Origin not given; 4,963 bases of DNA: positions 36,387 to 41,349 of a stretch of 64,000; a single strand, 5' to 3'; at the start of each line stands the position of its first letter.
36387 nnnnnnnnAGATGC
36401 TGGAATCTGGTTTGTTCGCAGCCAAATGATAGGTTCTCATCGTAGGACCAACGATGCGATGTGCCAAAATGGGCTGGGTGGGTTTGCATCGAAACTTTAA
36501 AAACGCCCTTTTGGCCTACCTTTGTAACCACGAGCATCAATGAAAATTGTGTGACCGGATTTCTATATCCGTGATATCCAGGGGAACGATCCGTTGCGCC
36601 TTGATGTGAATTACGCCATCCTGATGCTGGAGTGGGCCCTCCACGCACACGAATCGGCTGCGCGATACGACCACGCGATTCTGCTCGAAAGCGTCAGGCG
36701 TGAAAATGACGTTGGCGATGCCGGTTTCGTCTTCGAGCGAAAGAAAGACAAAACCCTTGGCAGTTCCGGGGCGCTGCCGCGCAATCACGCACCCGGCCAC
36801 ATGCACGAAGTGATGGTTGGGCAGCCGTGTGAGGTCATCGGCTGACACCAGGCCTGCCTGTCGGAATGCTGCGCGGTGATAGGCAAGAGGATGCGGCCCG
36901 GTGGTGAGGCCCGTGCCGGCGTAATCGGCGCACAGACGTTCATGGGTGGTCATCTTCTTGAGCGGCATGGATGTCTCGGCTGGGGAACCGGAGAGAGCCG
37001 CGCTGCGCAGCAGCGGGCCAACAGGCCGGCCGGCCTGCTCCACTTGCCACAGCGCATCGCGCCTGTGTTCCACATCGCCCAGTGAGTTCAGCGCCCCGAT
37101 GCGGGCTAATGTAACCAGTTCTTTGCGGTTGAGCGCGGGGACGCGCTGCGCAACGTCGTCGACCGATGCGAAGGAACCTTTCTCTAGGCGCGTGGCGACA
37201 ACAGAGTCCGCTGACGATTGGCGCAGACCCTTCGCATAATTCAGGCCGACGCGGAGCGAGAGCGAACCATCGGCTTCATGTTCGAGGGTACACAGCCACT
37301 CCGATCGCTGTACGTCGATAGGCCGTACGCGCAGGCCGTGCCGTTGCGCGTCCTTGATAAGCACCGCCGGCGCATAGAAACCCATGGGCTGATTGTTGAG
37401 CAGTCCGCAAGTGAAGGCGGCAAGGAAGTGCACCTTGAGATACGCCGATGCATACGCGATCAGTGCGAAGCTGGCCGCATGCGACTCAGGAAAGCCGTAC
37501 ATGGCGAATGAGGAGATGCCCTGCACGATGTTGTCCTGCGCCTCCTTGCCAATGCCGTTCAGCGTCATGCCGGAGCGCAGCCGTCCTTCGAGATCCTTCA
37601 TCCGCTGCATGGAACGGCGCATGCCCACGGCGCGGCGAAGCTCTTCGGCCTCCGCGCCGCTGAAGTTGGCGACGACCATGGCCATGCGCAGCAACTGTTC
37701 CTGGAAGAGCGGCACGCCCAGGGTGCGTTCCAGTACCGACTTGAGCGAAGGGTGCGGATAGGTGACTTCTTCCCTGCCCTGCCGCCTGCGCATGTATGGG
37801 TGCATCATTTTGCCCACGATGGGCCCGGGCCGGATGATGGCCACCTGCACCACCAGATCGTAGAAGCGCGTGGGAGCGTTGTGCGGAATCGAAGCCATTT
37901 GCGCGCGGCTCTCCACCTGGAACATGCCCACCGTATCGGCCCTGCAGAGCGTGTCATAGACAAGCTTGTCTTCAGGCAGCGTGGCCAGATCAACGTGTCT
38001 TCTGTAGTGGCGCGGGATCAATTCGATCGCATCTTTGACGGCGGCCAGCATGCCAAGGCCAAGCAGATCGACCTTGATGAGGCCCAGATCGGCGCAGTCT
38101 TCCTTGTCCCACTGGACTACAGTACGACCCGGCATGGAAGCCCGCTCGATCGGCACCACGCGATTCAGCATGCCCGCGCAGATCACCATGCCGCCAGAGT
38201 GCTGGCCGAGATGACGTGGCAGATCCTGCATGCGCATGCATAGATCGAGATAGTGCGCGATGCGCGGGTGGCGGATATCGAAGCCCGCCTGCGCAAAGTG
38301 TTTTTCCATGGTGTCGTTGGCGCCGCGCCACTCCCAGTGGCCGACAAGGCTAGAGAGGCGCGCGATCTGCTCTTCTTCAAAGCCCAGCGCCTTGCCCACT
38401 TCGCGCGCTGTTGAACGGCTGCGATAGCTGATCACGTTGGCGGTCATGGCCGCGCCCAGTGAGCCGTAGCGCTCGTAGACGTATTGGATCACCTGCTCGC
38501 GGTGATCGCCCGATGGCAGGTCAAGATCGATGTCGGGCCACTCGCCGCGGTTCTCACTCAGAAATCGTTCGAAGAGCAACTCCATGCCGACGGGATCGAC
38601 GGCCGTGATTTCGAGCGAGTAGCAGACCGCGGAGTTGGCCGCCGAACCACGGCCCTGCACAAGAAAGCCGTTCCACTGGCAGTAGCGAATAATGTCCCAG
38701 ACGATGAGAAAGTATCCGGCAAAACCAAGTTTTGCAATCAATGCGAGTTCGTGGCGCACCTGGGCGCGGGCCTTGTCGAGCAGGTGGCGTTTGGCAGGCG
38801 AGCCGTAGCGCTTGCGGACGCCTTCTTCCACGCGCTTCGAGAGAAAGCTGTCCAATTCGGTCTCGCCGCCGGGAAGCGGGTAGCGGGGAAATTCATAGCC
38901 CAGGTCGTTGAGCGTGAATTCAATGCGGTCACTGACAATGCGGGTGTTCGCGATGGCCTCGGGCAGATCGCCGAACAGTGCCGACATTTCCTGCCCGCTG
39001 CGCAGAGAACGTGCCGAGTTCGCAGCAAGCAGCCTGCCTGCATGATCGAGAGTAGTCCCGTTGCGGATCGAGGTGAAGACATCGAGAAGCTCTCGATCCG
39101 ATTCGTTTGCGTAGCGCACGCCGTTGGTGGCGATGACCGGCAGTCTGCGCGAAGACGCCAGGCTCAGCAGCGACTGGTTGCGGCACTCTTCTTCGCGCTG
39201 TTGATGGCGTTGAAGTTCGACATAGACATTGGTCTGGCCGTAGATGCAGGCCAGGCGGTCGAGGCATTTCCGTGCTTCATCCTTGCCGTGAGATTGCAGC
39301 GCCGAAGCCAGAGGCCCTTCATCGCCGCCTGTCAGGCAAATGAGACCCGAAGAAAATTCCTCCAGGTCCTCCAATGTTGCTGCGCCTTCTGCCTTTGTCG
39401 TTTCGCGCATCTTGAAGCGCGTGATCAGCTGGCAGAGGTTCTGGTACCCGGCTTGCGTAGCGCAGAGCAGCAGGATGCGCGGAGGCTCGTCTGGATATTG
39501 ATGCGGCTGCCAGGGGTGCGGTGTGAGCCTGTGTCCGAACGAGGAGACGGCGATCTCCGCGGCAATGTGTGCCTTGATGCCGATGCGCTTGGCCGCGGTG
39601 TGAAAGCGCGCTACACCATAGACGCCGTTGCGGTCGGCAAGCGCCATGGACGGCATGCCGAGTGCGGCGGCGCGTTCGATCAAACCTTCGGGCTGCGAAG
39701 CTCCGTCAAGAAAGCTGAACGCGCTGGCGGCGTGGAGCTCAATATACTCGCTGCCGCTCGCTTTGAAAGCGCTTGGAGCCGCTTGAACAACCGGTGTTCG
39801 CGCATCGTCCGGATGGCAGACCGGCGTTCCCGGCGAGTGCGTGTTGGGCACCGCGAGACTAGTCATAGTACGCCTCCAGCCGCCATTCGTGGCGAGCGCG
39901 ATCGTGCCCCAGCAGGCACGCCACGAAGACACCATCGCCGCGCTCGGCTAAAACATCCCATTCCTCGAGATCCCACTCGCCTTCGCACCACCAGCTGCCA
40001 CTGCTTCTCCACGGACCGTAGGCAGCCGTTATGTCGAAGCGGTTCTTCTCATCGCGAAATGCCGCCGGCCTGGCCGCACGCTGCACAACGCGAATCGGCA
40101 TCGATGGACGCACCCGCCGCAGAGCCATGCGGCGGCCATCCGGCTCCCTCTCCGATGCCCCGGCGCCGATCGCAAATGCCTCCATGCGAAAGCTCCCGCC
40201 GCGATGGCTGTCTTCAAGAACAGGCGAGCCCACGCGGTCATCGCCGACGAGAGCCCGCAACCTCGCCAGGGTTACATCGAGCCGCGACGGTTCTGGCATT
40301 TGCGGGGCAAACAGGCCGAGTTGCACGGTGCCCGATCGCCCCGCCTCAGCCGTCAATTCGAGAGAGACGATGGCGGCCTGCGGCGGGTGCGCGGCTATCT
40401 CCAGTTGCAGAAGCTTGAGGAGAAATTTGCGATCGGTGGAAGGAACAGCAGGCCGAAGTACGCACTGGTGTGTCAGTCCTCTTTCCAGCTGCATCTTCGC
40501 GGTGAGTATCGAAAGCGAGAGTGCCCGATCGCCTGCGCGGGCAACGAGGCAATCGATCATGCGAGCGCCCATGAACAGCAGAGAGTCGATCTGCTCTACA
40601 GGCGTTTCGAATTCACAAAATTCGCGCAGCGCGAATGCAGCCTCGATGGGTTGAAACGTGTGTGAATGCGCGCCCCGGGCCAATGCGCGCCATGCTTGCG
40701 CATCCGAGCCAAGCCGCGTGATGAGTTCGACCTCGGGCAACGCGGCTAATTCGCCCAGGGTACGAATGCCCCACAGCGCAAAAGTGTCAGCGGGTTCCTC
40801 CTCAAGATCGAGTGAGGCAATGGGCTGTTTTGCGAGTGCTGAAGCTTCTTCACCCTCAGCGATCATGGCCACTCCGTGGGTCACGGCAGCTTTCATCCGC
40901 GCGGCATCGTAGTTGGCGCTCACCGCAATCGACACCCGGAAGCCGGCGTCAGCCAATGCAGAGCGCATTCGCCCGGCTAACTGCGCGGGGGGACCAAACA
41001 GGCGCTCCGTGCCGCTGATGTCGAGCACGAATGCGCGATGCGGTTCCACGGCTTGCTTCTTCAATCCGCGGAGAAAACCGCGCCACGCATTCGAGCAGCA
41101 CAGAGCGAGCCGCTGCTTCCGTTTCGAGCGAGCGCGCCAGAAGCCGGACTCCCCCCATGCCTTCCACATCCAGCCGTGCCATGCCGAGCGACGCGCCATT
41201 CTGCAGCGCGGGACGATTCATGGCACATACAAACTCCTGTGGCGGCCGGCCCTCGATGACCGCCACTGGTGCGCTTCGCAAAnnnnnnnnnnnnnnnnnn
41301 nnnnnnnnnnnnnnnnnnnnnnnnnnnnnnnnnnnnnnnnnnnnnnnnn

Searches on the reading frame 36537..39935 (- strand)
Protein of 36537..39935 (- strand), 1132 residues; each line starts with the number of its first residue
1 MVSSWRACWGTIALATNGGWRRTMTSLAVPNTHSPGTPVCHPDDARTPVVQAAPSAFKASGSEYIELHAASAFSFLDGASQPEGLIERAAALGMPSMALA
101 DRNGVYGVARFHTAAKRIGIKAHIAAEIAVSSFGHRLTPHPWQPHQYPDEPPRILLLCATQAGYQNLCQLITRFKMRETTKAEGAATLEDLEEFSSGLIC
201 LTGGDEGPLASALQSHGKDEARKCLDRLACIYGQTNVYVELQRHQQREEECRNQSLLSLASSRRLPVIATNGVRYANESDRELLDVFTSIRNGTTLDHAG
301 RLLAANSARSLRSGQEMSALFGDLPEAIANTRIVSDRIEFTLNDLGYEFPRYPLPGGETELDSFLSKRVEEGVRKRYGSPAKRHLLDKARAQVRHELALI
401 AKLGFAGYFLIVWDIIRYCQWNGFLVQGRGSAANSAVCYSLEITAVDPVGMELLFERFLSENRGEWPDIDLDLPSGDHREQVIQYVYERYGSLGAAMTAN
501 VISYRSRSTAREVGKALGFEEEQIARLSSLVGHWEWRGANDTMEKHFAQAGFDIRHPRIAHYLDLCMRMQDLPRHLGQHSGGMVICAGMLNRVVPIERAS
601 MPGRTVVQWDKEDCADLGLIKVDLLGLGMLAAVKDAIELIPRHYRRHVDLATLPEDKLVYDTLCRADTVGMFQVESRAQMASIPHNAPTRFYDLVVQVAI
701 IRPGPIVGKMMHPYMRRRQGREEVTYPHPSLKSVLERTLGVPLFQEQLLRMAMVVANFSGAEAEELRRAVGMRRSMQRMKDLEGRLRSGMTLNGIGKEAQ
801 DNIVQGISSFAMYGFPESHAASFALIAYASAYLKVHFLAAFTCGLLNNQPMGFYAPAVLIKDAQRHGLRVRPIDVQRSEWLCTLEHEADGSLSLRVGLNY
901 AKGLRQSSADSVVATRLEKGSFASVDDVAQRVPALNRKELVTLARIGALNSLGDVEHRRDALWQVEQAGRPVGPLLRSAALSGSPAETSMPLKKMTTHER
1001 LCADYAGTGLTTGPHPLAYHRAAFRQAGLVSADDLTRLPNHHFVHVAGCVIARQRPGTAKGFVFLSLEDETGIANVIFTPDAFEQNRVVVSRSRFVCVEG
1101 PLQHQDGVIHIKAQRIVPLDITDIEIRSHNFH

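Call 5: search_protein_families(library=pfam, proteins=[window:36537-39935:-], max_evalue=0.01)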
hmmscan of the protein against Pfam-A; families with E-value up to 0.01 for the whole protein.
window:36537-39935:- (1132 aa): 5 families
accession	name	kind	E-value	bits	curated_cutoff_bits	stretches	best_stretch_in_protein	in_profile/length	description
PF07733.18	DNA_pol3_alpha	-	2.2e-78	263.9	23.9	1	364-626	2-260/260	Bacterial DNA polymerase III alpha NTPase domain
PF17657.6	DNA_pol3_finger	-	1.1e-46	158.6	22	1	629-793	1-165/166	Bacterial DNA polymerase III alpha subunit finger domain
PF02811.25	PHP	-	6e-32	111.7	26.4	1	66-244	1-164/164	PHP domain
PF14579.12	HHH_6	-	2.1e-19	70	25.6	1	867-954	1-85/90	Helix-hairpin-helix motif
PF01336.31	tRNA_anti-codon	-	4.2e-07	30.2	27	1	1044-1119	1-75/75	OB-fold nucleic acid binding domain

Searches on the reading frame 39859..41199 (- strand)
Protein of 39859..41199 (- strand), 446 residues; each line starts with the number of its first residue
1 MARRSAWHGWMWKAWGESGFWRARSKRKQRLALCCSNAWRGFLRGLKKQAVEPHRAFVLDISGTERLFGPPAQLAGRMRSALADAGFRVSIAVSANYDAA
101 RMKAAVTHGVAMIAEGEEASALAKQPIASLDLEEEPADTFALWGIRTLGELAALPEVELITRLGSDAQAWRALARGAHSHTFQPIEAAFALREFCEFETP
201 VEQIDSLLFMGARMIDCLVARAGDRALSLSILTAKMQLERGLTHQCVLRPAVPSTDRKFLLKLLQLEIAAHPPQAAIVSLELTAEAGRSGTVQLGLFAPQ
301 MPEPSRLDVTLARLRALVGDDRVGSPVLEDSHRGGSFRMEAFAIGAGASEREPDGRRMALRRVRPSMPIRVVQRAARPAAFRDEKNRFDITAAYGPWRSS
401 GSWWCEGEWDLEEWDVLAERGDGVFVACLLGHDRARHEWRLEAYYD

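Call 5: search_protein_families(library=pfam, proteins=[window:39859-41199:-], max_evalue=0.01)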
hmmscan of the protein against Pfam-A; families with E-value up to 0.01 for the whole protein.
window:39859-41199:- (446 aa): 1 family
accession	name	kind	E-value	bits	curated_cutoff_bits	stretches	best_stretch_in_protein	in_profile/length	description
PF00817.25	IMS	-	0.0013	19.1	23.2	1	57-102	99-145/148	impB/mucB/samB family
